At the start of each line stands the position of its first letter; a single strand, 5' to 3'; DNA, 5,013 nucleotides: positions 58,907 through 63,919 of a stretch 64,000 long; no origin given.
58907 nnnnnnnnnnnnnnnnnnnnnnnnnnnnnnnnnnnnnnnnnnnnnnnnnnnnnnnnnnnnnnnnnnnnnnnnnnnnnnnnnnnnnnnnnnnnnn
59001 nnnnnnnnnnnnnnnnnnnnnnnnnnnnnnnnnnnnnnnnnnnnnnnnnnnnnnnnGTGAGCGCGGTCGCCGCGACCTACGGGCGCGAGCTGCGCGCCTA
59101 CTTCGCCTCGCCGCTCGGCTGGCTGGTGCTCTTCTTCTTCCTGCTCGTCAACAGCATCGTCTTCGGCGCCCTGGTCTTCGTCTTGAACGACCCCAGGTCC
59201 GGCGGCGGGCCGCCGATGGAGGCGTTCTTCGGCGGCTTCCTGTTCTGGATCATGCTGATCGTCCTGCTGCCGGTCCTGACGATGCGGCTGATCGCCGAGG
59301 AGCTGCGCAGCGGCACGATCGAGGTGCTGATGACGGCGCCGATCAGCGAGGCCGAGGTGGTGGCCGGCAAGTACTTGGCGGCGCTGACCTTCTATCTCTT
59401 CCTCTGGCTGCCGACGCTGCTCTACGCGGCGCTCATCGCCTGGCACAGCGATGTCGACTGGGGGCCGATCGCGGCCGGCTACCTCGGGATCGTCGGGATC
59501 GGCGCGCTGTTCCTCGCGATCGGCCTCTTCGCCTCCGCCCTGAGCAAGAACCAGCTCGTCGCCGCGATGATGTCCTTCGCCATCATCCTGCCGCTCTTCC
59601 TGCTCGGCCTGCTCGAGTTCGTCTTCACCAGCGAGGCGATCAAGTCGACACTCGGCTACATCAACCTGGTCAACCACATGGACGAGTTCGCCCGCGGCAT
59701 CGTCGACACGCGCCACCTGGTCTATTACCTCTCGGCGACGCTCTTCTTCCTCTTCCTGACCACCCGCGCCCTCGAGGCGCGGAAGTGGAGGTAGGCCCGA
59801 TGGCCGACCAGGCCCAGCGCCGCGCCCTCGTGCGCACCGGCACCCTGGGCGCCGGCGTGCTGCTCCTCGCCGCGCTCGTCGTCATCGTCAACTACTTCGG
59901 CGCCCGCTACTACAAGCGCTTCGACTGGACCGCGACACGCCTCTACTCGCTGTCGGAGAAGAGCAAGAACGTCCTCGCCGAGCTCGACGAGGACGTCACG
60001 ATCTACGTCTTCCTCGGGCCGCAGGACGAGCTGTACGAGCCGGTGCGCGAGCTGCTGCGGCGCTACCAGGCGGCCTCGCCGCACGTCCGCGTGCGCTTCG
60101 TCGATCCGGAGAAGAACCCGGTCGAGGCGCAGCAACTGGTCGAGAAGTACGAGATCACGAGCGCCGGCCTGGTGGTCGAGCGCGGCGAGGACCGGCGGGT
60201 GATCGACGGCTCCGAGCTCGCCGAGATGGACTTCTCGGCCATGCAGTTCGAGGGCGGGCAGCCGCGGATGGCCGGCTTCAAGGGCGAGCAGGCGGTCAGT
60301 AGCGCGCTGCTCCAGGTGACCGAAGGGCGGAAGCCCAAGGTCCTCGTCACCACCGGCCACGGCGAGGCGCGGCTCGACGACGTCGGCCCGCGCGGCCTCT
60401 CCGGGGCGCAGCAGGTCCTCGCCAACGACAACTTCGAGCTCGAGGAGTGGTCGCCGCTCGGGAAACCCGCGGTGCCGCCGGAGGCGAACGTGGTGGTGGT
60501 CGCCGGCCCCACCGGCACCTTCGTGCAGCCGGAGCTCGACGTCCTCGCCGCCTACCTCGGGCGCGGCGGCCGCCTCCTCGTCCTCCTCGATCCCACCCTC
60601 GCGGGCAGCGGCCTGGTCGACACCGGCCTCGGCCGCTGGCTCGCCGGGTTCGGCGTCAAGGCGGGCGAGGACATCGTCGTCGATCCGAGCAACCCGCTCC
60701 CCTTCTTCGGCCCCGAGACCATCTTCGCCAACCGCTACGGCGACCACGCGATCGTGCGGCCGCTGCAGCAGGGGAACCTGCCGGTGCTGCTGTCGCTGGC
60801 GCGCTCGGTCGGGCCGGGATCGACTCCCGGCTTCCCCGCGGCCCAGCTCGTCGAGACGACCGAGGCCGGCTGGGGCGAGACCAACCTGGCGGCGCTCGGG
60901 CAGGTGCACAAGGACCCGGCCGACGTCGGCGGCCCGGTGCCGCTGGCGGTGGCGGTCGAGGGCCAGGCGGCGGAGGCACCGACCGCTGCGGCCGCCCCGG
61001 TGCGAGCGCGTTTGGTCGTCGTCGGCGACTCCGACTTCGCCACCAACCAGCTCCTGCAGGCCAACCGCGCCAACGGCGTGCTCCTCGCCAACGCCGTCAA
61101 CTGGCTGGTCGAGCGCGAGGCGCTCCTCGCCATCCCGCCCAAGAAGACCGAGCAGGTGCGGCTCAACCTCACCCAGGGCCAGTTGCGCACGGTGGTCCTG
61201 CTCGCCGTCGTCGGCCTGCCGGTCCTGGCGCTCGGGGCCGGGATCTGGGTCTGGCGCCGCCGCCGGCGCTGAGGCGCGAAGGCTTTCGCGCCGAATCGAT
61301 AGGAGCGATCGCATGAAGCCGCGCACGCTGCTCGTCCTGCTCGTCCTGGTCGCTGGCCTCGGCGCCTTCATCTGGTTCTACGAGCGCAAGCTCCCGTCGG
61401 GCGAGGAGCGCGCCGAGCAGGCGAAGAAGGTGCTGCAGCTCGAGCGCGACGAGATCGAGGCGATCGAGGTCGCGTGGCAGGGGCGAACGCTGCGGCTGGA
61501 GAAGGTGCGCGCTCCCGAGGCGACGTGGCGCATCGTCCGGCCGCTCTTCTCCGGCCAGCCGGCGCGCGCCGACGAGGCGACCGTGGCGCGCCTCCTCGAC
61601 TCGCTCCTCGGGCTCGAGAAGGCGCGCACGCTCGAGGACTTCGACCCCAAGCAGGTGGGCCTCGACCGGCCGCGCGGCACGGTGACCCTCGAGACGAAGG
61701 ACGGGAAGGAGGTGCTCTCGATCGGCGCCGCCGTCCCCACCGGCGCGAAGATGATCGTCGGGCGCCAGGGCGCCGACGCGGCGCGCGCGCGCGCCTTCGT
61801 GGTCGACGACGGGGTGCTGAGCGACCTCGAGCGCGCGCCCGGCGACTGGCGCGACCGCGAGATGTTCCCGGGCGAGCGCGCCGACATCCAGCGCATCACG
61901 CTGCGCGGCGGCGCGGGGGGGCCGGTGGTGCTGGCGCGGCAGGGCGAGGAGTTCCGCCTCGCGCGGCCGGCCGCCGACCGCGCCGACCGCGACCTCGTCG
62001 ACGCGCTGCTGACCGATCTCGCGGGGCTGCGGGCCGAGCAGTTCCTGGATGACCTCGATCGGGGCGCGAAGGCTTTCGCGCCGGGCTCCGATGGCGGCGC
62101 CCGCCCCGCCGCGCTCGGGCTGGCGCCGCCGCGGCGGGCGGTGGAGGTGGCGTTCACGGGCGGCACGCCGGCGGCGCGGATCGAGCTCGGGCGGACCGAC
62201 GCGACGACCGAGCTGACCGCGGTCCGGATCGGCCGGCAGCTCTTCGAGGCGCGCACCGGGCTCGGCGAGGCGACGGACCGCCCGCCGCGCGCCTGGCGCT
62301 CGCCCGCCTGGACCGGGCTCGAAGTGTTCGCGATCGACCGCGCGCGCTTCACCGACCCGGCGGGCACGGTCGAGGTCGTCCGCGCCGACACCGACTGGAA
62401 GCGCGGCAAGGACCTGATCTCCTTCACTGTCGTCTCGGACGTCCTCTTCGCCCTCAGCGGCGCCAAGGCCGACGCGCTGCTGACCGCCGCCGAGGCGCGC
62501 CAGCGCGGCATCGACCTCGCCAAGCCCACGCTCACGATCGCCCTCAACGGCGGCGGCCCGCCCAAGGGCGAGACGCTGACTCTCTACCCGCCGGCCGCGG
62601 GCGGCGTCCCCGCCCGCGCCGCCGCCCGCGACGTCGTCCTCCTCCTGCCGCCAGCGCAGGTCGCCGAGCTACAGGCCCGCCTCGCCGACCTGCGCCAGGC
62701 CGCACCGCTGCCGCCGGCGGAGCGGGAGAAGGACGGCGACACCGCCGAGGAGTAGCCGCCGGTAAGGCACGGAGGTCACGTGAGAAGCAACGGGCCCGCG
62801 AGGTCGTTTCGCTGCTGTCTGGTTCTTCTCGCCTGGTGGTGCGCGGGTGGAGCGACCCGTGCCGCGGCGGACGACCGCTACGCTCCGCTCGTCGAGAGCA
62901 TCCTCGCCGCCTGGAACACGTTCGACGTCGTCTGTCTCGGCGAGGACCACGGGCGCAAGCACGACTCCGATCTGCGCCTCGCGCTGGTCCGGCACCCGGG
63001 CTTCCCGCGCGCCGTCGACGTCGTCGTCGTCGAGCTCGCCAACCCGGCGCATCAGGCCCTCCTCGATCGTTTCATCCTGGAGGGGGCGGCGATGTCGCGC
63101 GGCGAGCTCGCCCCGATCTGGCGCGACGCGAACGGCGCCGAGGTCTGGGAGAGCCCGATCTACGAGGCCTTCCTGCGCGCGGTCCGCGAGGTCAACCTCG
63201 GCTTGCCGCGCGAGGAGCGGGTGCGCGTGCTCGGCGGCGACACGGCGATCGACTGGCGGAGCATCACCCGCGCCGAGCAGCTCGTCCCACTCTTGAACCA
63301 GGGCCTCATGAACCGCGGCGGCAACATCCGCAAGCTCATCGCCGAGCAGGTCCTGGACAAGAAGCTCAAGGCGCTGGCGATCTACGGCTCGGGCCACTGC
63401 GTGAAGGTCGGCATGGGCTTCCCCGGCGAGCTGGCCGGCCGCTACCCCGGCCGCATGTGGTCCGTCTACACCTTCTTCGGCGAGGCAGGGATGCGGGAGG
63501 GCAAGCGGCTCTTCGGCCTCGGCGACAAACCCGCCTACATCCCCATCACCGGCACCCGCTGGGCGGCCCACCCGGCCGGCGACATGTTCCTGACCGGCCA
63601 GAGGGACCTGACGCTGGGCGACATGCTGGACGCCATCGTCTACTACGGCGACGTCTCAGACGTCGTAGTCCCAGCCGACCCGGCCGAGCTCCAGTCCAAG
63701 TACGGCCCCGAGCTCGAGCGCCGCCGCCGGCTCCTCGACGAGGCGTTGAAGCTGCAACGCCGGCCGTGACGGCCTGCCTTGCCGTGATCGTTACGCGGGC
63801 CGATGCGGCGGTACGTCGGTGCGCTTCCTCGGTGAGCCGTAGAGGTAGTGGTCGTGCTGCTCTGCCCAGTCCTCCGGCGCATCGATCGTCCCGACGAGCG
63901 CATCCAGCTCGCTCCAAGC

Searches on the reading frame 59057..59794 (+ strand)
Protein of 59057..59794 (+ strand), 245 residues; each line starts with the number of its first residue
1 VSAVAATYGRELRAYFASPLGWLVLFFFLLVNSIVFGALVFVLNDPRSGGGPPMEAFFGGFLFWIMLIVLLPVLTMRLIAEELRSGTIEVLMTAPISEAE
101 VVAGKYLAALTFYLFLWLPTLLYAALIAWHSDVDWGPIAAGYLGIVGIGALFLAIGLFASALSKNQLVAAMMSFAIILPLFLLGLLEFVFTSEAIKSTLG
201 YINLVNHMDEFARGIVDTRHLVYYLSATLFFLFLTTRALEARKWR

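Call 34: search_protein_families(library=pfam, proteins=[window:59057-59794:+], max_evalue=0.001)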
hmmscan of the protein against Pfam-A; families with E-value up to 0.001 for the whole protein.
window:59057-59794:+ (245 aa): 5 families
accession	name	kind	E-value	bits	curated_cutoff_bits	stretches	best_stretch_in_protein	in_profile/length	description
PF01061.29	ABC2_membrane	-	3.6e-10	40.2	26.9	1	7-196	6-187/211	ABC-2 type transporter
PF12730.13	ABC2_membrane_4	-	1.2e-09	38.9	27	1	35-177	27-176/179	ABC-2 family transporter protein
PF12698.13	ABC2_membrane_3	-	1.7e-09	37.7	31.6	1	57-203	163-303/347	ABC-2 family transporter protein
PF12679.13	ABC2_membrane_2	-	4.6e-09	36.4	27.2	1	69-183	80-198/283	ABC-2 family transporter protein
PF13346.12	ABC2_membrane_5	-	3e-08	33.9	25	1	61-186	37-163/205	ABC-2 family transporter protein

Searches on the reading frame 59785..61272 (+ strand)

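Call 34: search_protein_families(library=pfam, proteins=[window:59785-61272:+], max_evalue=0.001)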
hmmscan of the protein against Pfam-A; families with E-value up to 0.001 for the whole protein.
window:59785-61272:+ (495 aa): 4 families
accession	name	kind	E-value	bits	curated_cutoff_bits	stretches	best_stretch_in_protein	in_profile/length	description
PF09822.16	ABC_transp_aux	-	6.6e-28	98.2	34.7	1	183-437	1-282/288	ABC-type uncharacterized transport system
PF23357.1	DUF7088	-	2.7e-18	66.5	27.8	1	51-133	2-89/105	Domain of unknown function (DUF7088)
PF23355.1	IFT52_GIFT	-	3.1e-06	26.9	27.2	1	233-300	45-110/246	IFT52 GIFT domain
PF14258.12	DUF4350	-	0.00013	22.7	30.4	1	199-435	3-178/181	Domain of unknown function (DUF4350)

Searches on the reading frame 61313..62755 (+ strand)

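Call 34: search_protein_families(library=pfam, proteins=[window:61313-62755:+], max_evalue=0.001)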
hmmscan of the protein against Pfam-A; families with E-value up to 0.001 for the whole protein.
window:61313-62755:+ (480 aa): 1 family
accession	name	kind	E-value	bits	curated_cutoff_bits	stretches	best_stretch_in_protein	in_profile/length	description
PF14238.11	DUF4340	-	9.4e-24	85.1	25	1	84-247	9-170/183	Domain of unknown function (DUF4340)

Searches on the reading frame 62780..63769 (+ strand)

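Call 34: search_protein_families(library=pfam, proteins=[window:62780-63769:+], max_evalue=0.001)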
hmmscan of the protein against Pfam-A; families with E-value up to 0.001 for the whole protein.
window:62780-63769:+ (329 aa): 1 family
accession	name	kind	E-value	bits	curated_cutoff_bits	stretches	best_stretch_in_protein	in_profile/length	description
PF04187.18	Cofac_haem_bdg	-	0.00014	22.4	27.7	1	43-139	3-97/213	Haem-binding uptake, Tiki superfamily, ChaN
